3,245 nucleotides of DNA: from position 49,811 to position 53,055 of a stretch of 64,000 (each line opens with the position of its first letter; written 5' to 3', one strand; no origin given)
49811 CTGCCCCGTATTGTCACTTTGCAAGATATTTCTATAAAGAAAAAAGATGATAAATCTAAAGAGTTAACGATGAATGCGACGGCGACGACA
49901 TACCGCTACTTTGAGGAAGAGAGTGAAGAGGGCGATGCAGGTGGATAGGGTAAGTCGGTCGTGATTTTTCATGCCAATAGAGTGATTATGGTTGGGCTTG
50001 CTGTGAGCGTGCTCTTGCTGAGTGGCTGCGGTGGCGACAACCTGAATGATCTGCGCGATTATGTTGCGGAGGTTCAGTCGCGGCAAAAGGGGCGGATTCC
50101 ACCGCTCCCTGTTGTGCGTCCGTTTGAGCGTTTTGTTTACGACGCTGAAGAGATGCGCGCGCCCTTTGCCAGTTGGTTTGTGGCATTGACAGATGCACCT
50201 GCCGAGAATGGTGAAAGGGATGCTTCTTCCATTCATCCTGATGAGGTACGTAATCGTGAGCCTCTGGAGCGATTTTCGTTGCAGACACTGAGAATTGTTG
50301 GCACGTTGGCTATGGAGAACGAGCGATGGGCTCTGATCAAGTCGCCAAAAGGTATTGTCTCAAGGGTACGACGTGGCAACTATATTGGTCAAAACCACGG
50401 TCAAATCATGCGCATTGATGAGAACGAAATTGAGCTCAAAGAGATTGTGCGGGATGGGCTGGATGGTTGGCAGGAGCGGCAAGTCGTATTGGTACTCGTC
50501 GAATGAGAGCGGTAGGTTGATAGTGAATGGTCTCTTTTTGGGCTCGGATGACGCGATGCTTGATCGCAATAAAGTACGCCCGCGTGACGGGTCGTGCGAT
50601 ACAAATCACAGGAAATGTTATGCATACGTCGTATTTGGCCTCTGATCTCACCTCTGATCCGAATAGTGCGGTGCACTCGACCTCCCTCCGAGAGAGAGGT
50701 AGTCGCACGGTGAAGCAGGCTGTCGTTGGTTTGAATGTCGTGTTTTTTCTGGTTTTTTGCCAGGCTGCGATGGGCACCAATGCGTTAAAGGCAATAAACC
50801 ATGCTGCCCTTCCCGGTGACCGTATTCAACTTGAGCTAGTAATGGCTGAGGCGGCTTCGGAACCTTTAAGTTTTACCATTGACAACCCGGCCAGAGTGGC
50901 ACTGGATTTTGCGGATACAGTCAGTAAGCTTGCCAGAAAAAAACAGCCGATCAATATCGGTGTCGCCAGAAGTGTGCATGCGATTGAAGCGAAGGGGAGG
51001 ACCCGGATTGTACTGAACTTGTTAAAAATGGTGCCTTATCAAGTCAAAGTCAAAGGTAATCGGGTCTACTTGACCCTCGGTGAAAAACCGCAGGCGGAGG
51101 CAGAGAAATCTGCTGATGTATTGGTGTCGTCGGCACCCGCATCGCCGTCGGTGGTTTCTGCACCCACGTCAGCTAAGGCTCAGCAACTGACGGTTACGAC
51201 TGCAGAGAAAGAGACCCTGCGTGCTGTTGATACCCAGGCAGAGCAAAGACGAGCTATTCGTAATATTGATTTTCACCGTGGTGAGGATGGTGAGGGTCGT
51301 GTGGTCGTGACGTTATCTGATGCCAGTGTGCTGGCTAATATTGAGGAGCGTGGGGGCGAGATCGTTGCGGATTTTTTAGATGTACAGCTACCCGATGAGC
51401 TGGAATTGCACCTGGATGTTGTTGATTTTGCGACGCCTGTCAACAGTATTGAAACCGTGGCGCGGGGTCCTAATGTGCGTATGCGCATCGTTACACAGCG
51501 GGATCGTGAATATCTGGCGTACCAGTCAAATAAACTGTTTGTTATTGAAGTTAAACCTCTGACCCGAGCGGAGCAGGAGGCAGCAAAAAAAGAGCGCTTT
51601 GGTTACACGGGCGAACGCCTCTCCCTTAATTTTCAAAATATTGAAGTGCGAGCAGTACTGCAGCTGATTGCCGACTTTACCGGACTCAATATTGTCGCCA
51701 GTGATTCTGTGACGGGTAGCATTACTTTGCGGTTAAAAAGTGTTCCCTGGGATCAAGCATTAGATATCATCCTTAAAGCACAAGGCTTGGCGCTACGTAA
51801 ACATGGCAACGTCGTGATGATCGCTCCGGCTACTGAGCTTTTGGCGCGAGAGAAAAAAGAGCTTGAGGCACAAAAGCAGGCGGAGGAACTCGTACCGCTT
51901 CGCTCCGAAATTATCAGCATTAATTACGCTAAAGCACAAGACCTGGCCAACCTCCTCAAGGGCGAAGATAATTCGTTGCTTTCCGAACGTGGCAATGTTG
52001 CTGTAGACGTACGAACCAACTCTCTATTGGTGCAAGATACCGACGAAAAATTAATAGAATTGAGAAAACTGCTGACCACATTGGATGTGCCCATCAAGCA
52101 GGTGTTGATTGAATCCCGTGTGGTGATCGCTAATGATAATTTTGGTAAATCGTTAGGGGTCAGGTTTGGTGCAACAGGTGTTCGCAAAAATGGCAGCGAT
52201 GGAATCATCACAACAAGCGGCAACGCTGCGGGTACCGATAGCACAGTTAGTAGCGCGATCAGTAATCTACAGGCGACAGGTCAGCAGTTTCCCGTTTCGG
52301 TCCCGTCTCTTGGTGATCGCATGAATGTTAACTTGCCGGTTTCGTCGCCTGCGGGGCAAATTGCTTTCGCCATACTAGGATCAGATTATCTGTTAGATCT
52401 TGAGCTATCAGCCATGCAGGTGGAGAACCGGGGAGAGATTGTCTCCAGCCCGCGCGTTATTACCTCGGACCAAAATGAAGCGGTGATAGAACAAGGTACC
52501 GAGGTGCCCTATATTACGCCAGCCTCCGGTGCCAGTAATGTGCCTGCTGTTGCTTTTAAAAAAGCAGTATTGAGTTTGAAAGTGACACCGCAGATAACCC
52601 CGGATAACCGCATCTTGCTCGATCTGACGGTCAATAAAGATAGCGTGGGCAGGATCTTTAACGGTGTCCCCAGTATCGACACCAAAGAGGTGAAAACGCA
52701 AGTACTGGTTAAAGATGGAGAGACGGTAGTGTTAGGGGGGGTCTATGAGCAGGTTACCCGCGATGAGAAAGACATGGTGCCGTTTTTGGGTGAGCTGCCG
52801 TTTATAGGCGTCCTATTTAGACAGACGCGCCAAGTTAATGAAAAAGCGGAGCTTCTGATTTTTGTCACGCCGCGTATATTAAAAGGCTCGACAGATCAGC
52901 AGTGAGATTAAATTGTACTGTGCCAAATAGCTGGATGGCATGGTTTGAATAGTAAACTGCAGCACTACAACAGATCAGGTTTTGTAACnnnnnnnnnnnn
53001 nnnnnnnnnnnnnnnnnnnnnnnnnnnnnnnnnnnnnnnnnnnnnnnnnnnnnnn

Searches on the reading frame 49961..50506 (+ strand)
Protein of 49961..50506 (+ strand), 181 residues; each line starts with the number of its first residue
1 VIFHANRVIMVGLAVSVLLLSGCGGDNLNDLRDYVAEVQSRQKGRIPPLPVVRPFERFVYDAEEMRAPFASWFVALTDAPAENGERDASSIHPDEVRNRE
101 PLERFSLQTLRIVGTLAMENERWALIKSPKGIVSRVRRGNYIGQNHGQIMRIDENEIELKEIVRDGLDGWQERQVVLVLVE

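Call 3: search_protein_families(library=pfam, proteins=[window:49961-50506:+], max_evalue=0.01)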
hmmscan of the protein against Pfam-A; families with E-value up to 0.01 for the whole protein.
window:49961-50506:+ (181 aa): 1 family
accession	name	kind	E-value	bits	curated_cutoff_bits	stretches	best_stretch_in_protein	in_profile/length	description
PF04351.19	PilP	-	1.8e-47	161.3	25.6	1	30-179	1-146/146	Pilus assembly protein, PilP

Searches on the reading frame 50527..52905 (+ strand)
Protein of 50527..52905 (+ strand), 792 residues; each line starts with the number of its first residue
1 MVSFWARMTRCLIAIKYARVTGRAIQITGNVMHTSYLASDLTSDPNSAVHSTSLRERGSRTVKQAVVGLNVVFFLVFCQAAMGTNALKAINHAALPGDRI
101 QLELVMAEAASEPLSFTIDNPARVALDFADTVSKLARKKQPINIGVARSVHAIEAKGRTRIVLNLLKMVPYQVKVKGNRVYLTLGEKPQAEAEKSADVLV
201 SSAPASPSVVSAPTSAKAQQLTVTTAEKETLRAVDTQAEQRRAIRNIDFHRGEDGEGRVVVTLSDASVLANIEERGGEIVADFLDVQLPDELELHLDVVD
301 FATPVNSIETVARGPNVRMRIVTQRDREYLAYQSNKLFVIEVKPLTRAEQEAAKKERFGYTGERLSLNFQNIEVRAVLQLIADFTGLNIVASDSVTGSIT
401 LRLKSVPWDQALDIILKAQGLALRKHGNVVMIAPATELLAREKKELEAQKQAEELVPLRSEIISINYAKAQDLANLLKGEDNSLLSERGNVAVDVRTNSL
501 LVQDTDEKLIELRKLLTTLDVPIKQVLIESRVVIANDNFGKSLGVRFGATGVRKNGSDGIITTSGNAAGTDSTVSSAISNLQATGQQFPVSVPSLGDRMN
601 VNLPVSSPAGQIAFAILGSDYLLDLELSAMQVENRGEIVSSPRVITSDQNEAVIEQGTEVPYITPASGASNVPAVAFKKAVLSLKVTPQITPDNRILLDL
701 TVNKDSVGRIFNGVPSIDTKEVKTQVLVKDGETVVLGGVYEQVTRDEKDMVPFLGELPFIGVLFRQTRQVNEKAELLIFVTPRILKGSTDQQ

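Call 3: search_protein_families(library=pfam, proteins=[window:50527-52905:+], max_evalue=0.01)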
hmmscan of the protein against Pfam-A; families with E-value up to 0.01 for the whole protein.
window:50527-52905:+ (792 aa): 5 families
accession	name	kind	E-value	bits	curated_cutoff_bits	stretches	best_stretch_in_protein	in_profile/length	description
PF00263.26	Secretin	-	1.5e-47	161.8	27.5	1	629-786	1-169/169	Bacterial type II and III secretion system protein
PF11741.13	AMIN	-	1.3e-24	86.6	20.5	2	246-346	1-98/101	AMIN domain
PF03958.22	Secretin_N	-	6.6e-14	52.3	28.2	1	461-525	2-69/69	Bacterial type II/III secretion system short domain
PF07660.19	STN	-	3.9e-10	39.8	28.4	1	387-435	1-52/52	Secretin and TonB N terminus short domain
PF21305.2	type_II_gspD_N0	-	6.3e-07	29.6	27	1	367-423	1-61/71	GspD-like, N0 domain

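Call 4: search_protein_families(library=ncbifam, proteins=[window:50527-52905:+], max_evalue=0.01)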
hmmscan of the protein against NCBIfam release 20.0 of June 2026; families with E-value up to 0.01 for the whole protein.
window:50527-52905:+ (792 aa): 9 families
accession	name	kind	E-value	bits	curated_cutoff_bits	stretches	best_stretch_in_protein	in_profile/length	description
TIGR02515.1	IV_pilus_PilQ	subfamily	1.6e-155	518.3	284.35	1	362-786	1-428/428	type IV pilus secretin PilQ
NF010083.0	PRK13568.1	equivalog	5.3e-102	341.7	554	2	598-786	226-418/419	DNA uptake porin HofQ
NF007851.2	PRK10560.1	exception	1.2e-75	254.9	598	2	599-786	219-410/412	DNA uptake porin HofQ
TIGR02517.1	type_II_gspD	equivalog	1.3e-62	212.2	351.35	2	486-790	298-595/600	type II secretion system secretin GspD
TIGR02516.1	type_III_yscC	equivalog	7.6e-38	130.2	238.45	1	480-786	190-462/463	type III secretion system outer membrane ring subunit SctC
TIGR02519.1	pilus_MshL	equivalog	5.2e-26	91.3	250.2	1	493-785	3-290/290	pilus (MSHA type) biogenesis protein MshL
NF011873.0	PRK15346.1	equivalog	9.3e-22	77.4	524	2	625-770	331-479/499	EscC/YscC/HrcC family type III secretion system outer membrane ring protein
NF042912.1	Amuc_1098_fam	equivalog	3e-19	68.6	750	1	715-786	726-797/805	Amuc_1098 family type IV pilus outer membrane protein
TIGR03466.1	HpnA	hypoth_equivalog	0.0023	16.9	367.65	1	294-389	160-250/327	hopanoid-associated sugar epimerase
